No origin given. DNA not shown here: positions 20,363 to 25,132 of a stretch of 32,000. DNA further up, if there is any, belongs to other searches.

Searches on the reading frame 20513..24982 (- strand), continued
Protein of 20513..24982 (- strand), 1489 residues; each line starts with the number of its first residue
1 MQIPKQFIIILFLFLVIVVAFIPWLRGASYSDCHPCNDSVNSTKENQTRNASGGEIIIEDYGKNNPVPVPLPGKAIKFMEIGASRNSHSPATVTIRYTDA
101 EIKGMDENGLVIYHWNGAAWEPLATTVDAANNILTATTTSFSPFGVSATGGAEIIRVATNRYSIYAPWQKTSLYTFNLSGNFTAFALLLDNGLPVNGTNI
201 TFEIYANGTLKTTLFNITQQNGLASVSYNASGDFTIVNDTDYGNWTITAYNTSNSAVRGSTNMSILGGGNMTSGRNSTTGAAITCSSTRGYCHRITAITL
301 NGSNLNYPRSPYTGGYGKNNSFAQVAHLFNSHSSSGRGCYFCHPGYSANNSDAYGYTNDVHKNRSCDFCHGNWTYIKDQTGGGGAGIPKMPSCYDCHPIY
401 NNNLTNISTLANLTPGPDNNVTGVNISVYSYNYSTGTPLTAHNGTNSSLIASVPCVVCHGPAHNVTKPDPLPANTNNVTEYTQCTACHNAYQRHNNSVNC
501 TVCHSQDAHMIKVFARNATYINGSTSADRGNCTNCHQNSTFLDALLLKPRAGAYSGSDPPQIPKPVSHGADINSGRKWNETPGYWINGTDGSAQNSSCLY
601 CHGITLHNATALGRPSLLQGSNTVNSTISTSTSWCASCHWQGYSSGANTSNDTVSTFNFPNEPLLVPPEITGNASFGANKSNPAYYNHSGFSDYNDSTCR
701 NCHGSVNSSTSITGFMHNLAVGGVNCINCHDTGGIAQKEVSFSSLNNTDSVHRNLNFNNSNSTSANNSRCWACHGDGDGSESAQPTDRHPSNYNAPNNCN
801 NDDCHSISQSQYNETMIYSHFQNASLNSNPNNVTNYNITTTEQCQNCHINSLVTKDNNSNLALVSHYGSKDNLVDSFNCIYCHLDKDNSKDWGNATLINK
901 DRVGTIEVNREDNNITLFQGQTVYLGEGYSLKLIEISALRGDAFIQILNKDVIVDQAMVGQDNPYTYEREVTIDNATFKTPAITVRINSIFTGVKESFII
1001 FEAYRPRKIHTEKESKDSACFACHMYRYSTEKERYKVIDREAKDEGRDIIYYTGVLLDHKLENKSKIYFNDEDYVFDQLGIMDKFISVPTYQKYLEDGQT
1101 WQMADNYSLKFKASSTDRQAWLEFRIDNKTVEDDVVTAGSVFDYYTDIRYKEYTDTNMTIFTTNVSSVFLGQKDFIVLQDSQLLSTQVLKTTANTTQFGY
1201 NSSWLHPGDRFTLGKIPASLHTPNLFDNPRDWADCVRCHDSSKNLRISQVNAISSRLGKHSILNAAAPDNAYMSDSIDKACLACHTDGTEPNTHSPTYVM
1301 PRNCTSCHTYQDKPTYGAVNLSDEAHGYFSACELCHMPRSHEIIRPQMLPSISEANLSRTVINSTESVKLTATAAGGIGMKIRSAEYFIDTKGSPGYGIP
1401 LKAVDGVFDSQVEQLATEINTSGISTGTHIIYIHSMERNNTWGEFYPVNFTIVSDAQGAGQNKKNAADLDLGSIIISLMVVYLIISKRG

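Call 32: find_encoding_contigs(protein=P0135, flank=10000, max_places=2)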
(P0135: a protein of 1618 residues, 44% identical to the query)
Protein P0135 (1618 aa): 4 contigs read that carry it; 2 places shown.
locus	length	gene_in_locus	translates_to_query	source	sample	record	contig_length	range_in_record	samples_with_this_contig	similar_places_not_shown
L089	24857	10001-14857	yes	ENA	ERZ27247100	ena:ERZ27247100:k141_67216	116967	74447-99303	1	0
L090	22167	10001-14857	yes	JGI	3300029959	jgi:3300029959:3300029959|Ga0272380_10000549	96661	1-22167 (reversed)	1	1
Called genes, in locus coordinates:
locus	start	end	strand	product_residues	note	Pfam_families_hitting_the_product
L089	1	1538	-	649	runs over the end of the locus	PF16177:ACAS_N, PF00501:AMP-binding, PF13193:AMP-binding_C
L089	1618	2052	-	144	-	PF00582:Usp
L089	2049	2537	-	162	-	PF01058:Oxidored_q6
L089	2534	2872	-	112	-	PF12837:Fer4_6 (faint), PF13237:Fer4_10 (weak), PF00037:Fer4 (weak), PF12838:Fer4_7, PF13187:Fer4_9, PF13484:Fer4_16 (faint), PF12798:Fer4_3 (faint)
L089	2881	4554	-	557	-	PF00329:Complex1_30kDa, PF00374:NiFeSe_Hases (weak), PF00346:Complex1_49kDa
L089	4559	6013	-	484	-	PF00662:Proton_antipo_N (weak), PF00361:Proton_antipo_M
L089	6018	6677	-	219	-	-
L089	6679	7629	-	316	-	PF00146:NADHdh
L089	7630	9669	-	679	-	PF00662:Proton_antipo_N (weak), PF00361:Proton_antipo_M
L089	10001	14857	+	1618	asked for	PF02369:Big_1 (faint), PF02085:Cytochrom_CIII (faint), PF14522:Cytochrome_C7 (faint), PF14537:Cytochrom_c3_2 (faint), PF07752:S-layer (weak)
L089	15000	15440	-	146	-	PF07973:tRNA_SAD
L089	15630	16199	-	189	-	PF01863:YgjP-like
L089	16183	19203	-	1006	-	PF04313:HSDR_N, PF00176:SNF2-rel_dom (faint), PF04851:ResIII, PF18766:SWI2_SNF2, PF22679:T1R_D3-like, PF11867:T1RH-like_C (weak)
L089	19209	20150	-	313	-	PF06685:DUF1186, PF02810:SEC-C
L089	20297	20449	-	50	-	-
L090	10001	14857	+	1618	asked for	PF02369:Big_1 (faint), PF02085:Cytochrom_CIII (faint), PF14522:Cytochrome_C7 (faint), PF14537:Cytochrom_c3_2 (faint), PF07752:S-layer (weak)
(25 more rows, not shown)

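Call 33: find_encoding_contigs(protein=P0134, flank=10000, max_places=2)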
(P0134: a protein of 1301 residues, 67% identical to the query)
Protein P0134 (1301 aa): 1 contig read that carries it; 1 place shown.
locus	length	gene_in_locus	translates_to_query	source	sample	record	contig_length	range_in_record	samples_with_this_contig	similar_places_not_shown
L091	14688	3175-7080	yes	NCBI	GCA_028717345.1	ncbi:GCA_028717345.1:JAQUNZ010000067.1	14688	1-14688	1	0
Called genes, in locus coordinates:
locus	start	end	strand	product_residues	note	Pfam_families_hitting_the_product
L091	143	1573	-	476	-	PF07992:Pyr_redox_2, PF13434:Lys_Orn_oxgnase (faint), PF13738:Pyr_redox_3 (weak), PF00070:Pyr_redox, PF02852:Pyr_redox_dim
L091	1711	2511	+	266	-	PF04055:Radical_SAM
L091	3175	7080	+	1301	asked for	PF14522:Cytochrome_C7 (faint), PF14537:Cytochrom_c3_2 (faint), PF22113:Mtrc-MtrF_II-IV_dom (weak), PF07752:S-layer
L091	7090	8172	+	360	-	PF00817:IMS, PF11798:IMS_HHH, PF21999:IMS_HHH_1, PF11799:IMS_C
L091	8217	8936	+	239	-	PF18978:DUF5714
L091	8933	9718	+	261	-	PF01872:RibD_C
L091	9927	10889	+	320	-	PF01545:Cation_efflux, PF16916:ZT_dimer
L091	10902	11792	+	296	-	PF01545:Cation_efflux, PF16916:ZT_dimer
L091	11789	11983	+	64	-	-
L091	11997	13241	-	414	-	PF03463:eRF1_1, PF18854:baeRF_family10, PF03464:eRF1_2, PF18859:acVLRF1 (weak), PF03465:eRF1_3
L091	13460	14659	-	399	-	PF01941:AdoMet_Synthase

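Call 46: search_protein_families(library=pfam, proteins=[L085:17854-19119:-], max_evalue=0.01)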
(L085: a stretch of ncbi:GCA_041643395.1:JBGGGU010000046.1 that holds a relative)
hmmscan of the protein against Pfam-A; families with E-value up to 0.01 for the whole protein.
L085:17854-19119:- (421 aa): 7 families
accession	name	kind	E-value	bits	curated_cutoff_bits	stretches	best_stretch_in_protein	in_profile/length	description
PF13435.11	Cytochrome_C554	-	7.3e-12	46.5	20.8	1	144-190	41-84/84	Cytochrome c554 and c-prime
PF14522.11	Cytochrome_C7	-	1.7e-11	44.2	24.8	1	150-220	12-67/67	Cytochrome c7 and related cytochrome c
PF14537.11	Cytochrom_c3_2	-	1e-08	35.9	25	0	150-219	25-78/79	Cytochrome c3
PF09699.15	Paired_CXXCH_1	-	3.1e-08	33.6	20.6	0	184-221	8-38/41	Doubled CXXCH motif (Paired_CXXCH_1)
PF03264.19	Cytochrom_NNT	-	5.1e-06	26.8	24.1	0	282-386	39-153/174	NapC/NirT cytochrome c family, N-terminal region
PF02085.21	Cytochrom_CIII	-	0.00055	20.7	22.9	0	248-317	26-90/101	Class III cytochrome C family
PF18204.6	PGF-CTERM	-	0.0044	17.4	18.8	1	403-421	4-23/23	PGF-CTERM motif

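Call 48: find_related_loci(query=A2, collection=metagenome_contigs, flank=8000)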
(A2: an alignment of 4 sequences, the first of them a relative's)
Query A2 (421 aa) in metagenome_contigs; peptide patterns used: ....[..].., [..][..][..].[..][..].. (x = any residue, [..] = any of these).
600 stretches matched a pattern (row limit reached: there are more); 68 encode a relative of the query (tblastn E <= 1e-3); 68 distinct loci.
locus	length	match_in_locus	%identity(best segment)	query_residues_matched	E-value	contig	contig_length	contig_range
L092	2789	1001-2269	78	1-421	0e+0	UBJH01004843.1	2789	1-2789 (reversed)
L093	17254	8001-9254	79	1-417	0e+0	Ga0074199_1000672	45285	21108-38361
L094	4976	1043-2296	71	5-421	0e+0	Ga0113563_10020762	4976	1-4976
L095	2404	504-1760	71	1-421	0e+0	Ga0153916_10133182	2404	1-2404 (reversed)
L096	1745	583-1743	71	5-396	0e+0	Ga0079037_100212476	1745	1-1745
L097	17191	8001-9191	53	4-401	1e-126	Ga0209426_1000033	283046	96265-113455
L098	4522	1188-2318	53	9-387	3e-124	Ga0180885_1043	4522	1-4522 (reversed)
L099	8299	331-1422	54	24-387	5e-122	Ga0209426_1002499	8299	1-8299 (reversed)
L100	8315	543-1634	47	36-420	3e-111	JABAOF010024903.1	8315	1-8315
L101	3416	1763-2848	46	7-385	4e-104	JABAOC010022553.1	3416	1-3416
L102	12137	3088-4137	47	20-382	2e-100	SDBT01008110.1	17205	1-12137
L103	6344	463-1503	44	3-365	1e-90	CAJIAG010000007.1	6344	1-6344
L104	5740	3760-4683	44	46-365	8e-72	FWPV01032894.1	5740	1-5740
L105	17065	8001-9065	40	38-393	2e-67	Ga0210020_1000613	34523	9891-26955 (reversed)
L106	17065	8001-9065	40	38-393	2e-67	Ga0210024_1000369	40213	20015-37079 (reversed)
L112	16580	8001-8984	30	12-311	4e-27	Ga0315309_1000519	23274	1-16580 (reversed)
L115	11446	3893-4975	28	1-338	8e-26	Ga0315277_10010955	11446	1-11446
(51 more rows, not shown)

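Call 52: search_protein_families(library=pfam, proteins=[L115:2400-3662:+, L115:3902-5092:+, L115:5330-6337:-, L115:5597-6388:+, L115:6385-6897:+, L115:6901-8871:+, L115:9043-9771:+, L112:6511-7770:+, L112:9335-10336:-, L112:10191-10889:+], max_evalue=0.001)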
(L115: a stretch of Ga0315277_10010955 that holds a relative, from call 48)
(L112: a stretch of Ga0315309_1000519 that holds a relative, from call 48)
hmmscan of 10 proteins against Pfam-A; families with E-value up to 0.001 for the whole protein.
L115:2400-3662:+ (420 aa): 1 family
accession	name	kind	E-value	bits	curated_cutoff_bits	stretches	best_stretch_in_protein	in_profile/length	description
PF03916.19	NrfD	-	3.7e-35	122.5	25.8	1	58-348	3-300/313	Polysulphide reductase, NrfD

L115:3902-5092:+ (396 aa): 5 families
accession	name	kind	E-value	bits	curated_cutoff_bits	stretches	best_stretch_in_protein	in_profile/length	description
PF22113.1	Mtrc-MtrF_II-IV_dom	-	2.6e-11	43.8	30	1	300-384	8-97/176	Outer membrane cytochrome MtrC/MtrF-like, domains II/IV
PF14522.11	Cytochrome_C7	-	8.5e-10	38.8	24.8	0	271-329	12-66/67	Cytochrome c7 and related cytochrome c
PF13435.11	Cytochrome_C554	-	1.1e-09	39.6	20.8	2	134-177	34-84/84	Cytochrome c554 and c-prime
PF09699.15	Paired_CXXCH_1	-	2.9e-08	33.7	20.6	1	272-307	6-38/41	Doubled CXXCH motif (Paired_CXXCH_1)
PF14537.11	Cytochrom_c3_2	-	9.4e-08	32.9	25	1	149-205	8-65/79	Cytochrome c3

L115:5330-6337:- (335 aa): 0 families

L115:5597-6388:+ (263 aa): 0 families

L115:6385-6897:+ (170 aa): 1 family
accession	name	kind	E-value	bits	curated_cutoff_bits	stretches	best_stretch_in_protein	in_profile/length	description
PF01475.25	FUR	-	2.7e-39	134.5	23.1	1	33-153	1-121/121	Ferric uptake regulator family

L115:6901-8871:+ (656 aa): 7 families
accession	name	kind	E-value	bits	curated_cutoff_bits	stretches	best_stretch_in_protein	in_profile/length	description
PF02421.24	FeoB_N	-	5.3e-54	182.4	27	1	17-170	2-155/156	Ferrous iron transport protein B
PF07670.19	Gate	-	1.5e-26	93.3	29.6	2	368-460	3-101/104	Nucleoside recognition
PF01926.29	MMR_HSR1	-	2.2e-20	73.3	21.9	1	17-128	1-112/113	50S ribosome-binding GTPase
PF17910.6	FeoB_Cyto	-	4.2e-12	46.8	23.4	1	183-268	1-87/90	FeoB cytosolic helical domain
PF07664.17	FeoB_C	-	1.5e-11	44.2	26.6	1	469-519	2-54/54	Ferrous iron transport protein B C terminus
PF03193.22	RsgA_GTPase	-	2.6e-05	24.6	30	0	115-178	48-111/174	RsgA GTPase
PF04548.22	AIG1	-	4.9e-05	23.2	27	1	17-98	2-87/212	AIG1 family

L115:9043-9771:+ (242 aa): 2 families
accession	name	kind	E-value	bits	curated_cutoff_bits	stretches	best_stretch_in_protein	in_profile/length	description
PF02742.21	Fe_dep_repr_C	-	3.5e-26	91.5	27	1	87-155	2-70/70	Iron dependent repressor, metal binding and dimerisation domain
PF04023.20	FeoA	-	8.3e-13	48.7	23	1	171-240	1-73/74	FeoA domain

L112:6511-7770:+ (419 aa): 1 family
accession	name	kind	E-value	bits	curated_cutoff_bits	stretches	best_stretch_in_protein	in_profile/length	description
PF03916.19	NrfD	-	1.2e-38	134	25.8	1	58-348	3-300/313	Polysulphide reductase, NrfD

L112:9335-10336:- (333 aa): 0 families

L112:10191-10889:+ (232 aa): 1 family
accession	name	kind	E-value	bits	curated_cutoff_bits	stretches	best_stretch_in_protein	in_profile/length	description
PF01475.25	FUR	-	6.7e-38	130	23.1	1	94-213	2-121/121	Ferric uptake regulator family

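Call 72: search_solved_structures(query=window:20513-24982:-, max_evalue=0.01, show_alignments=1)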
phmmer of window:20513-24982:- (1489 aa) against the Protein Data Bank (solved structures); distinct sequences matched with E-value up to 0.01: 1.
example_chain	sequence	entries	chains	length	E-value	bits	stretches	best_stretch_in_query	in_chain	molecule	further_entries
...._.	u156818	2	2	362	0.0097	16.5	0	330-428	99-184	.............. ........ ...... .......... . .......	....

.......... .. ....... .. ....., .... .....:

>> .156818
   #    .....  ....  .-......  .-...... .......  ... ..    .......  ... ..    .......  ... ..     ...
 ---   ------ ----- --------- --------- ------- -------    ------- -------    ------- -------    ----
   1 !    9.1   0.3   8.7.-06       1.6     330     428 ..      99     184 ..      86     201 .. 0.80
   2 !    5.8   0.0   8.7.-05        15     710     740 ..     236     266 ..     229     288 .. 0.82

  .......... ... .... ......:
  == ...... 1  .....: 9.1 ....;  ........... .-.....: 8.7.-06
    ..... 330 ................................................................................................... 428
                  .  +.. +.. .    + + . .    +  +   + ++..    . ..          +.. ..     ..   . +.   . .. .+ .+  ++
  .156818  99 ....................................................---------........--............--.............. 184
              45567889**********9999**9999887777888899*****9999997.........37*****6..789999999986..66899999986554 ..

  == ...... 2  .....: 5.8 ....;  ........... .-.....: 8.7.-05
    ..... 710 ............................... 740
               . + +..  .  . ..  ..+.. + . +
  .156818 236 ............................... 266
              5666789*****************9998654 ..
